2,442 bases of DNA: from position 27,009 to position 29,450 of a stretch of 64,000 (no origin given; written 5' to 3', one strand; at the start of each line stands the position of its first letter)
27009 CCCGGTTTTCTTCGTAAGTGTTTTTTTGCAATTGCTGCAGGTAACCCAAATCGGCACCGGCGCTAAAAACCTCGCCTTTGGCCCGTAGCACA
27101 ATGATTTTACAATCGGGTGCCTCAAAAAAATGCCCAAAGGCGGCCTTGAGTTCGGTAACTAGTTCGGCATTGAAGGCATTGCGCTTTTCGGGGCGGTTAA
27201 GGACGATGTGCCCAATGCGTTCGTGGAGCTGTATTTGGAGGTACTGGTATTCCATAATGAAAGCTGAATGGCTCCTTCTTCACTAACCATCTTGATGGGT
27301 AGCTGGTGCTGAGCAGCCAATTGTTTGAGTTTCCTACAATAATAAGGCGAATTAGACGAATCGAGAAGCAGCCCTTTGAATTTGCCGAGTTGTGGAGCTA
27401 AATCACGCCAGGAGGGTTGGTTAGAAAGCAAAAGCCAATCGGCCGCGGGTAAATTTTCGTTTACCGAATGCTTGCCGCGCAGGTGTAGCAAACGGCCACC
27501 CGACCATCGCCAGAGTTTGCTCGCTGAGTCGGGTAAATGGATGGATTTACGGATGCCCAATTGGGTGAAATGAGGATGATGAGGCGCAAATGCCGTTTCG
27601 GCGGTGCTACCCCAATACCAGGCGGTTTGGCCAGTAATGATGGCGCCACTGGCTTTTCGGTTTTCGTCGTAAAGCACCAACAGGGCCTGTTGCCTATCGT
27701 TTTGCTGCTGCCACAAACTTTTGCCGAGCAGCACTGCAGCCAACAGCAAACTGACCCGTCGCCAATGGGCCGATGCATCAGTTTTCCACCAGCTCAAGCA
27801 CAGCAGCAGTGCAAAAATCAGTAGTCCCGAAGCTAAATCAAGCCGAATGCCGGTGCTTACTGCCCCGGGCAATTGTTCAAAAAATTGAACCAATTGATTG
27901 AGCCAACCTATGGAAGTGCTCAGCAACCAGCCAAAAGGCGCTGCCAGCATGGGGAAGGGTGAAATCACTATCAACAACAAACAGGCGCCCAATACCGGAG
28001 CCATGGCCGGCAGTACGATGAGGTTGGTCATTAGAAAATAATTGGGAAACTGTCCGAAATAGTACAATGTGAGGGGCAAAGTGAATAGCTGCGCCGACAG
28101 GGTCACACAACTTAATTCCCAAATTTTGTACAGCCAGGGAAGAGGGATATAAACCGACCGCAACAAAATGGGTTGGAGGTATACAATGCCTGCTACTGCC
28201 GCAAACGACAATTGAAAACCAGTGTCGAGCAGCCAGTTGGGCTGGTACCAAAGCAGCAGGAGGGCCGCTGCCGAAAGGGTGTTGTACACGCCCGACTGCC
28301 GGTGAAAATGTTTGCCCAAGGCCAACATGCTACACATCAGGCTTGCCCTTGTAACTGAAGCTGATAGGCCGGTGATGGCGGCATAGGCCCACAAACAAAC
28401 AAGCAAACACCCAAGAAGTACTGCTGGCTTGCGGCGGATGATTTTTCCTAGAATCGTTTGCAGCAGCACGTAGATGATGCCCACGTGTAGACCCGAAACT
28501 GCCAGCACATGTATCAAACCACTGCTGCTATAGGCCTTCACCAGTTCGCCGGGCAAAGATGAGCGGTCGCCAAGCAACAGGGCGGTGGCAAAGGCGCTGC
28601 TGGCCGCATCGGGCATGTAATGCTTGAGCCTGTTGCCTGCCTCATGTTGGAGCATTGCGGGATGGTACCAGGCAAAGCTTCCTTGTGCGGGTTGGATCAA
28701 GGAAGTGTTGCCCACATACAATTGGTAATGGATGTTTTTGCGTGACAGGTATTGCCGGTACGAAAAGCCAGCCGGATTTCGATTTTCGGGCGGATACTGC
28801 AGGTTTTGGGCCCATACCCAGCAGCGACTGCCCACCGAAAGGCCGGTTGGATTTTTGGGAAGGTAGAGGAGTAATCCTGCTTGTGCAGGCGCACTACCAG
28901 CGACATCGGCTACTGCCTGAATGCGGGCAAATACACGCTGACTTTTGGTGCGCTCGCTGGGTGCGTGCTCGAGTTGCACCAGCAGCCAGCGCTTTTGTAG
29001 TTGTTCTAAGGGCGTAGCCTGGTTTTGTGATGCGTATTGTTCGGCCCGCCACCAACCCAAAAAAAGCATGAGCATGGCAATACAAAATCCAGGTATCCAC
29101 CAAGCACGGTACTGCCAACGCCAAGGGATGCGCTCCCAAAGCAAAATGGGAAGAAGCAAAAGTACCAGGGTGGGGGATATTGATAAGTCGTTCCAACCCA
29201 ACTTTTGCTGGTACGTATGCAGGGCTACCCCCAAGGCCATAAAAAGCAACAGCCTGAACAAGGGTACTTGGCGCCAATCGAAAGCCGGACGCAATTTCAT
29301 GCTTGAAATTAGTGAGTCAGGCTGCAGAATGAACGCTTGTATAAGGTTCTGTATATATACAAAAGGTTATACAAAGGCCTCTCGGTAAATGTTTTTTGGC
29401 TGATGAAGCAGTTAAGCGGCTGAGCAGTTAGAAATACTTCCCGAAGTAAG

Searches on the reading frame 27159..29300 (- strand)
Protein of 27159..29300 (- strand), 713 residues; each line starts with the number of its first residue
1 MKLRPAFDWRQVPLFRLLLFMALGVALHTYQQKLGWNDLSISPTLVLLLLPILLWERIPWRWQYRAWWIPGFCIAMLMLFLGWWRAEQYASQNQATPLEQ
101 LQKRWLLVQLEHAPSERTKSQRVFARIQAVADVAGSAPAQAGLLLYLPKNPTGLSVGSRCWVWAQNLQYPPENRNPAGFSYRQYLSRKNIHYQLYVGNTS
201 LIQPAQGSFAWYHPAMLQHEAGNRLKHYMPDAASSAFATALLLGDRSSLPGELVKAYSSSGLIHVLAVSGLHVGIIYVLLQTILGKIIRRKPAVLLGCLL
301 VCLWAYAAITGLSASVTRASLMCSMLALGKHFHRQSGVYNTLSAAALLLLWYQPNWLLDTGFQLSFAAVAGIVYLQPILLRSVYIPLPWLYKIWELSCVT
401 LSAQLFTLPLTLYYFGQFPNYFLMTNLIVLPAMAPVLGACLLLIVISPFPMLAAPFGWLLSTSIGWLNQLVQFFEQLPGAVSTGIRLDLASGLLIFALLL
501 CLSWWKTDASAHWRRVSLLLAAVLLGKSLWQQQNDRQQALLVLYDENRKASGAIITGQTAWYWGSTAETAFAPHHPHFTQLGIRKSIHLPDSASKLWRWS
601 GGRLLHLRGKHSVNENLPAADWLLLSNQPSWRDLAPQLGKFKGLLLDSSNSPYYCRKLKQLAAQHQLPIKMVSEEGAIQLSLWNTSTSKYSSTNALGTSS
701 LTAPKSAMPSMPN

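Call 48: search_protein_families(library=pfam, proteins=[window:27159-29300:-], max_evalue=0.001)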
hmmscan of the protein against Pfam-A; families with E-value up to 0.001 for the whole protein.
window:27159-29300:- (713 aa): 2 families
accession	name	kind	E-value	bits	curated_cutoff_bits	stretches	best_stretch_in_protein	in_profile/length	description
PF03772.21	Competence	-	1.6e-59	201.9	23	1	241-506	1-267/270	Competence protein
PF13567.11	DUF4131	-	1e-20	74.5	31.6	1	43-198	11-161/165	Domain of unknown function (DUF4131)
